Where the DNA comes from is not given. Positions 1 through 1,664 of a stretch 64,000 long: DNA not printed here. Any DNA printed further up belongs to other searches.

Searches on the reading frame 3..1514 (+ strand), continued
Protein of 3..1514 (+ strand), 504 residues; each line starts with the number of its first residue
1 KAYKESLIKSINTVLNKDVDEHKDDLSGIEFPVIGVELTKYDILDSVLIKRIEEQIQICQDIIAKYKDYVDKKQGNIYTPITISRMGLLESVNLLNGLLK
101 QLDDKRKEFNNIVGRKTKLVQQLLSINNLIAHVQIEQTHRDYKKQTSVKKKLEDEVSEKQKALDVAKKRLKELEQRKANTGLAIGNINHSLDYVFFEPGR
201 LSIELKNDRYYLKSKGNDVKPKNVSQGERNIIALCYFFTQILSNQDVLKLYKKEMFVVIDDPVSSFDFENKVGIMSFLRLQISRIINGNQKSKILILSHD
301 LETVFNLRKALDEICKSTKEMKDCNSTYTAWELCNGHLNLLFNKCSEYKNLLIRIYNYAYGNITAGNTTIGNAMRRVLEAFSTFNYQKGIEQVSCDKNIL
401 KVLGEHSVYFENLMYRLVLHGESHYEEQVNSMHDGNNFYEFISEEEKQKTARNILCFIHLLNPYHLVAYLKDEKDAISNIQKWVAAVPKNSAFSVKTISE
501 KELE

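Call 83: search_dna_similar(query=P0241, collection=plasmids, mode=protein, max_rows=25, max_evalue=0.00001)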
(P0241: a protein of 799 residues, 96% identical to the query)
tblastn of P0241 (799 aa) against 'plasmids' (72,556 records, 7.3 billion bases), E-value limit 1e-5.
Records with a match: 98; places in all: 98; records where one place covers at least 80% of the query: 2.
Best place of each record, by identity: <60% 98.
By first word of the organism name: Pseudomonas 21; Citrobacter 20; Enterobacter 17; Klebsiella 16; Salmonella 10; Sphingobium 3; Escherichia 2; Pusillibacter 1; Lacticaseibacillus 1; Acinetobacter 1; and 6 more.
By predicted mobility (MOB-suite, as given by PLSDB): conjugative 91; mobilizable 4; non-mobilizable 3.
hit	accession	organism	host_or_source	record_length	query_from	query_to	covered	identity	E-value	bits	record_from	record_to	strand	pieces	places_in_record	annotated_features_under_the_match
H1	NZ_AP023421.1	Pusillibacter faecalis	Homo sapiens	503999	1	787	98%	35.5%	2e-130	437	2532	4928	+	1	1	AAA family ATPase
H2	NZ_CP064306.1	Lacticaseibacillus paracasei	single cell,kimchi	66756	28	778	94%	27.4%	6e-73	268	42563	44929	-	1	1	AAA family ATPase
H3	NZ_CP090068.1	Acinetobacter sp. SH20PTE14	pig manure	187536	444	691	31%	27.0%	2e-8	66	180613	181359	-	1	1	AAA family ATPase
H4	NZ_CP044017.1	Rhizosphaericola mali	whole organism,rhizosphere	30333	399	679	35%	23.7%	1e-7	64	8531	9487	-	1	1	AAA family ATPase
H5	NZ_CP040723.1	Rhodococcus pyridinivorans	prokaryote,Quinoline-degrading ...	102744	452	679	29%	26.9%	6e-7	61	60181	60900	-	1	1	AAA family ATPase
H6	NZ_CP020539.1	Sphingobium herbicidovorans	cell culture,soil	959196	453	680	29%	26.7%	1e-6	60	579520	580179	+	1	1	AAA family ATPase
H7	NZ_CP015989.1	Sphingobium sp. EP60837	cell culture,soil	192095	494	680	23%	31.3%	4e-8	65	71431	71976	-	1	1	AAA family ATPase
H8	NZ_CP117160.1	Sphingobium sp. AntQ-1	Genomic DNA,PAH-contaminated soil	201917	494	680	23%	31.3%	4e-8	65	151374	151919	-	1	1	AAA family ATPase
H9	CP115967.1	Erythrobacteraceae bacterium WH01K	-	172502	424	626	25%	26.9%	3e-8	66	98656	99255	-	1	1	AAA family ATPase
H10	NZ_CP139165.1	Robbsia andropogonis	Areca catechu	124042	496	689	24%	27.1%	1e-5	57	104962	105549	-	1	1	AAA family ATPase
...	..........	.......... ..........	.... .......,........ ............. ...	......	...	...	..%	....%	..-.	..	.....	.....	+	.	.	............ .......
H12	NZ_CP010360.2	Enterobacter roggenkampii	Homo sapiens,Rectal swab,excreted ...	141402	518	689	22%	27.6%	8e-6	57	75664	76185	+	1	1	AAA family ATPase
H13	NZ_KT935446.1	Klebsiella pneumoniae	-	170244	518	689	22%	27.6%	8e-6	57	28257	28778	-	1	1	AAA family ATPase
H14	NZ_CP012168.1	Enterobacter hormaechei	Homo sapiens,bronchoalveolar ...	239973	518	689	22%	27.6%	8e-6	57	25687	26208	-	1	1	AAA family ATPase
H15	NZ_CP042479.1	Citrobacter freundii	Homo sapiens,Whole organism,clinical ...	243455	518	689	22%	27.6%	8e-6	57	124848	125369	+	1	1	AAA family ATPase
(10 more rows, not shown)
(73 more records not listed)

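Call 85: get_annotated_region(hit=H1, flank=7000)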
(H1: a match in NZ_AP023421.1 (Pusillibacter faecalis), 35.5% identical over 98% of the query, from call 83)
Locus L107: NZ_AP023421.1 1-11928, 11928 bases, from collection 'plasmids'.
description: Pusillibacter faecalis strain MM59 plasmid pMM59_01
organism: Pusillibacter faecalis (NCBI taxid 2714358)
taxonomy: Bacteria; Bacillota; Clostridia; Eubacteriales; Oscillospiraceae; Pusillibacter; Pusillibacter faecalis
host: -; source: Homo sapiens; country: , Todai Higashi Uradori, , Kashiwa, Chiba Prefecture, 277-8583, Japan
typing (MOB-suite, as given by PLSDB): conjugative; relaxase MOBQ,MOBV; mating-pair formation MPF_T
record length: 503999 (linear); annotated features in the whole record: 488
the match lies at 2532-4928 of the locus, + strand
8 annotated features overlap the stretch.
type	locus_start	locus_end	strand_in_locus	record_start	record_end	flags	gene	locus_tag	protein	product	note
CDS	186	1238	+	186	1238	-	-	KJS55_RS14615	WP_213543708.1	DUF6236 family protein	-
CDS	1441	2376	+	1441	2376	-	-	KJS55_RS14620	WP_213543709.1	recombinase family protein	GO:0006310 - DNA recombination [Evidence IEA]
CDS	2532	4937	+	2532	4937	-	-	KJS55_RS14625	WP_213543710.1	AAA family ATPase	-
CDS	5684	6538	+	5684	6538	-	-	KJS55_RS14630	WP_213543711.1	AIPR family protein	-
CDS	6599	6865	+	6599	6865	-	-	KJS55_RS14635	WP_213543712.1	hypothetical protein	-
CDS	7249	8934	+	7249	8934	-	-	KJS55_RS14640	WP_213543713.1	cyclic-di-AMP receptor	-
CDS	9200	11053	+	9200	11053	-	-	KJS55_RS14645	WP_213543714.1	DNA adenine methylase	-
CDS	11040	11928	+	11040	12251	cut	-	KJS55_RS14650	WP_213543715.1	MAG4270 family putative restriction endonuclease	-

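Call 86: get_annotated_region(hit=H2, flank=7000)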
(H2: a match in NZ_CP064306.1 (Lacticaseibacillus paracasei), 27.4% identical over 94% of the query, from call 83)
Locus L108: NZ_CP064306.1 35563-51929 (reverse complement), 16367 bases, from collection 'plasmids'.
description: Lacticaseibacillus paracasei subsp. tolerans strain MGB0734 plasmid pMGB0734-2, complete sequence
organism: Lacticaseibacillus paracasei (NCBI taxid 113557)
taxonomy: Bacteria; Bacillota; Bacilli; Lactobacillales; Lactobacillaceae; Lacticaseibacillus; Lacticaseibacillus paracasei
host: -; source: single cell,kimchi; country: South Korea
typing (MOB-suite, as given by PLSDB): mobilizable; replicon rep_cluster_196; relaxase MOBP,MOBP
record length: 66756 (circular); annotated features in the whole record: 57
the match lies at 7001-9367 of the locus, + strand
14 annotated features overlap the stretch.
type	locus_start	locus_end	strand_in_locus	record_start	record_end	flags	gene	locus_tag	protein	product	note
CDS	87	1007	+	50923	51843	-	-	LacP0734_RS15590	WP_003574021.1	IS30 family transposase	-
CDS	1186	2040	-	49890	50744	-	-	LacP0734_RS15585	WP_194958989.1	ROK family protein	-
CDS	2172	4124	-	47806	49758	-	-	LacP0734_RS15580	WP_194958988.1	sucrose-specific PTS transporter subunit IIBC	GO:0009401 - phosphoenolpyruvate-dependent sugar phosphotransferase system [Evidence IEA]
CDS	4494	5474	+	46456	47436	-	-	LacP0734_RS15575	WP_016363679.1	LacI family DNA-binding transcriptional regulator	-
CDS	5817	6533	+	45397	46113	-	-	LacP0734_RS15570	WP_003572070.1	nitroreductase family protein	-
CDS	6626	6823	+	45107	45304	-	-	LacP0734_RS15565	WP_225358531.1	type I toxin-antitoxin system Fst family toxin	-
CDS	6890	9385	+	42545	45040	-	-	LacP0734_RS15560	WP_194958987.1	AAA family ATPase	-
CDS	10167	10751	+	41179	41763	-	-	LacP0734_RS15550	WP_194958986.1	recombinase family protein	GO:0006310 - DNA recombination [Evidence IEA]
CDS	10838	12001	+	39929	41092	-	-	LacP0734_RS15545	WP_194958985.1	PrsW family intramembrane metalloprotease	-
CDS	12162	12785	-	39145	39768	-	-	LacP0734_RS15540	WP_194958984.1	zinc ribbon domain-containing protein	-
CDS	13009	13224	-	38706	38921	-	-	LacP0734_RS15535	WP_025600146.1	hypothetical protein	-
CDS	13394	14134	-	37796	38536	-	-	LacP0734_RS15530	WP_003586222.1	hypothetical protein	-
CDS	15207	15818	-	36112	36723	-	-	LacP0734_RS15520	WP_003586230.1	hypothetical protein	-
CDS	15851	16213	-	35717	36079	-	-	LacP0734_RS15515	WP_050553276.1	hypothetical protein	-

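Call 99: search_protein_families(library=pfam, proteins=[L023:3425-4147:+, L025:3623-6202:+, L025:6202-6816:+], max_evalue=0.01)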
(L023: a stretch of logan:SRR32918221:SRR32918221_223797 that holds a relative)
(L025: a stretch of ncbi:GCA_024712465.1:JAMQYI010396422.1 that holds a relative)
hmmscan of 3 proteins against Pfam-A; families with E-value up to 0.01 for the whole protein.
L023:3425-4147:+ (241 aa): 0 families

L025:3623-6202:+ (860 aa): 0 families

L025:6202-6816:+ (205 aa): 0 families
